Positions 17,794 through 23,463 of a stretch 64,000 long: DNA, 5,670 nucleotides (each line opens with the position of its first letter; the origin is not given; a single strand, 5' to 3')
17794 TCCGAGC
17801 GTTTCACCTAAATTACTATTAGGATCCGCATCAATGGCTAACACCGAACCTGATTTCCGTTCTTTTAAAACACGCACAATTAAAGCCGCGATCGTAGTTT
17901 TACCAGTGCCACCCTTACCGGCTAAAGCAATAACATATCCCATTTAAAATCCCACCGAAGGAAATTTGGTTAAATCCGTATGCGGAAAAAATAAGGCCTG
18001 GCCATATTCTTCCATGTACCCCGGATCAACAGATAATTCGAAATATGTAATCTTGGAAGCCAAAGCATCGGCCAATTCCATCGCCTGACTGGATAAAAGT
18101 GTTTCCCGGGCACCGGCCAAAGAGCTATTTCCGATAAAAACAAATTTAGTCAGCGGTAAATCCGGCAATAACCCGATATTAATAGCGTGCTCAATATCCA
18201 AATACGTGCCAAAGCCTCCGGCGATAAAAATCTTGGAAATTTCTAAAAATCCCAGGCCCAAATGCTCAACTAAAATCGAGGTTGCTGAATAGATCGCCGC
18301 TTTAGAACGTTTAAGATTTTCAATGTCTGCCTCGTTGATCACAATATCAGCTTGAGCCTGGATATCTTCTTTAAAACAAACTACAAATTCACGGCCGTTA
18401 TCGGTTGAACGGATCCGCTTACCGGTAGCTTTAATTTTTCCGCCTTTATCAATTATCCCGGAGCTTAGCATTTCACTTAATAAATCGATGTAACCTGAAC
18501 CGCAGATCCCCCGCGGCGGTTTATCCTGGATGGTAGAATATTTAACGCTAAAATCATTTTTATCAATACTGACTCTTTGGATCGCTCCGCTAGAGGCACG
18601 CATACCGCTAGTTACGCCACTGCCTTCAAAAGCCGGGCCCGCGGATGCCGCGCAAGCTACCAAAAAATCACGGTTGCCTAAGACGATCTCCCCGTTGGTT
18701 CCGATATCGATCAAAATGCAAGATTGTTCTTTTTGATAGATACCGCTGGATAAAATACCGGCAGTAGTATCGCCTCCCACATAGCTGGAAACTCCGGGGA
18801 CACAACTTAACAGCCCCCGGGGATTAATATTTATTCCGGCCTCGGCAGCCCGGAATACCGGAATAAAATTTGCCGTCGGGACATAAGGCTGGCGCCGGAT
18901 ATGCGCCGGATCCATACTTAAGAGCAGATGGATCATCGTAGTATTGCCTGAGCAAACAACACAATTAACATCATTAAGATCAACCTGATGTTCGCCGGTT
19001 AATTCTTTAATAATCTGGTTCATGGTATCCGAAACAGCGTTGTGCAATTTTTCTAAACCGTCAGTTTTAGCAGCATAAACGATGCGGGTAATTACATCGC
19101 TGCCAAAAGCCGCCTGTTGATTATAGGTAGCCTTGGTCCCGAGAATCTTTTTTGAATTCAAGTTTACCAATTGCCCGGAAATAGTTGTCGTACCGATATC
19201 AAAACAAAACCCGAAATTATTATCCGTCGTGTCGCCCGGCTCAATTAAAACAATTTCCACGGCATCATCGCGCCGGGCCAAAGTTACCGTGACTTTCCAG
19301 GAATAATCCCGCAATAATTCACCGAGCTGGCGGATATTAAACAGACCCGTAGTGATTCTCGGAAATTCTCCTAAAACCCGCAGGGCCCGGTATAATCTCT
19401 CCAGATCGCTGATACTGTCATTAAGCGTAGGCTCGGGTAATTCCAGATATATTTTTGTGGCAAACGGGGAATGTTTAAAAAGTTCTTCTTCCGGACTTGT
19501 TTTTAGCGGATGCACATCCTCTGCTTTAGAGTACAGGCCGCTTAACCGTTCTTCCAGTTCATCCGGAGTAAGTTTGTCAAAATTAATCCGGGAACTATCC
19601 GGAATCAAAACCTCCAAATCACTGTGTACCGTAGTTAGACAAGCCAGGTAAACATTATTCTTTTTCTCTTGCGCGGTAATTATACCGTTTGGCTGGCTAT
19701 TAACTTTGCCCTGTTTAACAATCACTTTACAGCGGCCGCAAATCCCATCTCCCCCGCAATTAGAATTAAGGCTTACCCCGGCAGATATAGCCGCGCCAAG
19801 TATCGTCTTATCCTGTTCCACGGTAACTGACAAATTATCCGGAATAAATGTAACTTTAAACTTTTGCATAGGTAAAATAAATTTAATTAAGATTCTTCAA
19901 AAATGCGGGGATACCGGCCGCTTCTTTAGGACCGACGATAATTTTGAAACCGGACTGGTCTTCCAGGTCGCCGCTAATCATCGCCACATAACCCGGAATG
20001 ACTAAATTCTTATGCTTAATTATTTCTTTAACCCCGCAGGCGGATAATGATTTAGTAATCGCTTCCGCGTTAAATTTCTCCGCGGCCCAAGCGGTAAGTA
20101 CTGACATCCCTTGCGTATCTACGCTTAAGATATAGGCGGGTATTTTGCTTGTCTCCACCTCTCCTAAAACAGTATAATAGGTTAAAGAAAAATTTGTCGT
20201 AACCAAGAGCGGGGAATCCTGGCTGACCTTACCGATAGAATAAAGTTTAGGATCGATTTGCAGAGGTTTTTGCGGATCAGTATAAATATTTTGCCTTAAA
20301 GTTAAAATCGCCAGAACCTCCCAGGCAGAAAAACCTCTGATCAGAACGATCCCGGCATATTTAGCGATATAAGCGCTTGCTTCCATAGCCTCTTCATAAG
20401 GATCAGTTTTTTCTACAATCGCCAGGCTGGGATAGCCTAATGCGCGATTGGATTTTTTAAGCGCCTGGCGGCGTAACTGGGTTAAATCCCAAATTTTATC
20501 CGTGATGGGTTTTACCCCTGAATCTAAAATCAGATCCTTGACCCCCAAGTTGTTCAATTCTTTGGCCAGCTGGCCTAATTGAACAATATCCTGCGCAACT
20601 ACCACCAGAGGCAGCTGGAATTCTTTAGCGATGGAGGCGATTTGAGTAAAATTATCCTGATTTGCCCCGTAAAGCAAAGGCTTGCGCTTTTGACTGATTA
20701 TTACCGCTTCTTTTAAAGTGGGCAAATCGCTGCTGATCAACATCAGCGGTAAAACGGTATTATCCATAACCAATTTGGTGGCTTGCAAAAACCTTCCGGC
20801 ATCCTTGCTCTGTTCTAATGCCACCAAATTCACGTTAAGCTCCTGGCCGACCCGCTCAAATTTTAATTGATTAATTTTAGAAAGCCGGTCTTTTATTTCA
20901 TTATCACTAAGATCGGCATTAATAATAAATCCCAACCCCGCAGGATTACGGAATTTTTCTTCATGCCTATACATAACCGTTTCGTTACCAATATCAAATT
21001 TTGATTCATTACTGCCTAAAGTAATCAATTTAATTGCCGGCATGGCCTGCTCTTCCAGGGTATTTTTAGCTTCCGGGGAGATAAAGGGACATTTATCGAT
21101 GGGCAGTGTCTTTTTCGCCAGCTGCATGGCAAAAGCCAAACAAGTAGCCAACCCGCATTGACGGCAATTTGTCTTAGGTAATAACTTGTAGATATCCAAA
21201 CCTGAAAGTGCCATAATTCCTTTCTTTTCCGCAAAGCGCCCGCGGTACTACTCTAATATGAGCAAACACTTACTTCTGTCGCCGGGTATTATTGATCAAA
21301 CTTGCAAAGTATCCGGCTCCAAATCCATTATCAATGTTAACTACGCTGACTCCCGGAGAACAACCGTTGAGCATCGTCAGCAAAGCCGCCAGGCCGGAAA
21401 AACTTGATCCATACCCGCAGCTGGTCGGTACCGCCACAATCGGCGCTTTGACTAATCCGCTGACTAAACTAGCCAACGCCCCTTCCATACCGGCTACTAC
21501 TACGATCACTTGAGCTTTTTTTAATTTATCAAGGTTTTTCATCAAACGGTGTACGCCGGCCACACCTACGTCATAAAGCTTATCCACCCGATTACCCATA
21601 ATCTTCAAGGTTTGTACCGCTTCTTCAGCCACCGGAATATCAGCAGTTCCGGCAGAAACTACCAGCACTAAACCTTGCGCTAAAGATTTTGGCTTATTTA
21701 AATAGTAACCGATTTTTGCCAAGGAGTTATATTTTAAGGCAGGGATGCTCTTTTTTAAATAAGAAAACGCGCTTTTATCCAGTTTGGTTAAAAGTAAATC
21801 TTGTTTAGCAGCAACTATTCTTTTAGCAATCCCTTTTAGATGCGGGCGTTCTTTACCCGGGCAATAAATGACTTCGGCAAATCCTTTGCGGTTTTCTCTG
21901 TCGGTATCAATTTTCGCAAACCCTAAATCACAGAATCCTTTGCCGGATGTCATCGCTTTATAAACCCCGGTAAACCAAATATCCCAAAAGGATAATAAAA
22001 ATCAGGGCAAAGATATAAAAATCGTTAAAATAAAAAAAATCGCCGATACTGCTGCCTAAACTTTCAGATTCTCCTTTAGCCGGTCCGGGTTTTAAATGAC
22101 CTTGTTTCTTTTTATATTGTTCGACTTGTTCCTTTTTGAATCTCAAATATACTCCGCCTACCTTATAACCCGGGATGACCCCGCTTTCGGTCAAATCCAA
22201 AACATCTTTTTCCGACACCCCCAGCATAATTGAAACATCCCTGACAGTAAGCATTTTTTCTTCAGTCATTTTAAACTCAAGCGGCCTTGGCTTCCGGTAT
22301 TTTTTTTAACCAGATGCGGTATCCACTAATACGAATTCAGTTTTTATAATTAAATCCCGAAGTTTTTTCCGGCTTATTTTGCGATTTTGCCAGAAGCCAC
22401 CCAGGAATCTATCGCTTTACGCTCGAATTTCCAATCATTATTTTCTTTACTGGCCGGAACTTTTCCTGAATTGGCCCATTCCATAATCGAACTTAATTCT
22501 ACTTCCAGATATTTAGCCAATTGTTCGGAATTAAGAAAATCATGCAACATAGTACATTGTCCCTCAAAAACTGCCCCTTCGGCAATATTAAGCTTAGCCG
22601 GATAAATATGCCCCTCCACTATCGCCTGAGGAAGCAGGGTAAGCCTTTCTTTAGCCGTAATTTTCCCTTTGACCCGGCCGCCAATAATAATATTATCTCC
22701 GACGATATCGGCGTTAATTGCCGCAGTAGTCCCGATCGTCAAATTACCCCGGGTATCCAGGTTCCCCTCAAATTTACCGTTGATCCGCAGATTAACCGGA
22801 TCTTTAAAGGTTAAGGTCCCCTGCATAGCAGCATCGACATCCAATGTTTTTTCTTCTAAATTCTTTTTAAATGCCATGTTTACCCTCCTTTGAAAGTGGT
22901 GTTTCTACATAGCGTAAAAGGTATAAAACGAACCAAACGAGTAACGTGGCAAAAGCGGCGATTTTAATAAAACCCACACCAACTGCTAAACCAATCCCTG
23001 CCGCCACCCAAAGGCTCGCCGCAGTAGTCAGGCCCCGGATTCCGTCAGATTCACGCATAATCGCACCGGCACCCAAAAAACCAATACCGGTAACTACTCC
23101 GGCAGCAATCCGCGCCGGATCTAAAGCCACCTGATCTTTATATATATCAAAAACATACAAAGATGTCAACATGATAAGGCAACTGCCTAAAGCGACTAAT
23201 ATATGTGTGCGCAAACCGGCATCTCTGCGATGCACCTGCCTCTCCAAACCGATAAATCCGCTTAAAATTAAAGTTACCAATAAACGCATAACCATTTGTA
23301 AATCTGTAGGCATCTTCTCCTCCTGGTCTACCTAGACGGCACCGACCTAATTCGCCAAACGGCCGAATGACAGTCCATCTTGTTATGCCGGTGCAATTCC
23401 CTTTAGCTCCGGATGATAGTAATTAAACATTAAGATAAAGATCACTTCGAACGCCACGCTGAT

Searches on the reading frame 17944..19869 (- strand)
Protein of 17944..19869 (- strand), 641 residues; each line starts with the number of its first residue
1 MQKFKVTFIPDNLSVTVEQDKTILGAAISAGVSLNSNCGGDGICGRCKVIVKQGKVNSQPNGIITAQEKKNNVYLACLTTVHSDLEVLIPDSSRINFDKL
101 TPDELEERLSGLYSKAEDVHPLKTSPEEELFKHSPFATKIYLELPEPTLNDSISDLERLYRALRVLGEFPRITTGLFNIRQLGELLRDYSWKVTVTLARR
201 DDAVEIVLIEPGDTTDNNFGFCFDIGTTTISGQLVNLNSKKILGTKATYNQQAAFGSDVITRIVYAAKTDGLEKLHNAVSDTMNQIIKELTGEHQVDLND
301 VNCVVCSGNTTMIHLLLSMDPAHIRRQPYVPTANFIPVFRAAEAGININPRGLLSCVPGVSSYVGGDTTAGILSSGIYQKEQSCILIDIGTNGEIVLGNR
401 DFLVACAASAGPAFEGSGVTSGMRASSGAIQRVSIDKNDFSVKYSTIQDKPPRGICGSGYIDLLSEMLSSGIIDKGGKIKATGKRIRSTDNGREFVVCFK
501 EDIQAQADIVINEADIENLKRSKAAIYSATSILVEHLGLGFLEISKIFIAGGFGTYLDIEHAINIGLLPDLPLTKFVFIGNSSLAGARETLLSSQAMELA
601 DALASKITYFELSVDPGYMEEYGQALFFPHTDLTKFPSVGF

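Call 47: search_protein_families(library=pfam, proteins=[window:17944-19869:-])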
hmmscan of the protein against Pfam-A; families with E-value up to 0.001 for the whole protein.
window:17944-19869:- (641 aa): 4 families
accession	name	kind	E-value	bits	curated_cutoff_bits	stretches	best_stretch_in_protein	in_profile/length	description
PF14574.11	RACo_C_ter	-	7.2e-99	330.5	27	1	383-639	2-260/261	C-terminal domain of RACo the ASKHA domain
PF17651.6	Raco_middle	-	1.6e-56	190.9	26.8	1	219-379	1-162/163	RACo middle region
PF17650.6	RACo_linker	-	6.5e-20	71.2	26.2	1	128-216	3-86/86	RACo linker region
PF00111.32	Fer2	-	4.9e-10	39.7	21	1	11-81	6-76/77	2Fe-2S iron-sulfur cluster binding domain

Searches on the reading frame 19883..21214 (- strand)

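Call 47: search_protein_families(library=pfam, proteins=[window:19883-21214:-])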
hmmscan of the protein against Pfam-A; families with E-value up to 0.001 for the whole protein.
window:19883-21214:- (443 aa): 2 families
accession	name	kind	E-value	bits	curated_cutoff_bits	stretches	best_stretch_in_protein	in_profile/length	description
PF03599.22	CdhD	-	4.6e-96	322.4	24.8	1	64-438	2-386/387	CO dehydrogenase/acetyl-CoA synthase delta subunit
PF04060.18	FeS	-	4.6e-13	49.1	23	1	12-44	1-33/33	Putative Fe-S cluster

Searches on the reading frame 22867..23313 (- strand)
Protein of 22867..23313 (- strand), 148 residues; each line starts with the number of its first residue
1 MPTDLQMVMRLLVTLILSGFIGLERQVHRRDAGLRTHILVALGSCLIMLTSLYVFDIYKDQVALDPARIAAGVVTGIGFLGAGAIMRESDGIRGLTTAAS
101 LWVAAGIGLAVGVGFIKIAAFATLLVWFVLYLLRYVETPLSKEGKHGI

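Call 12: search_protein_families(library=pfam, proteins=[window:22867-23313:-])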
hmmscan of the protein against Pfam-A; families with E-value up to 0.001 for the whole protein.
window:22867-23313:- (148 aa): 1 family
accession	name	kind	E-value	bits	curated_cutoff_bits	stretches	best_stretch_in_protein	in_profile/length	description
PF02308.21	MgtC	-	8.8e-41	139.5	31.4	1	11-137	1-119/121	MgtC family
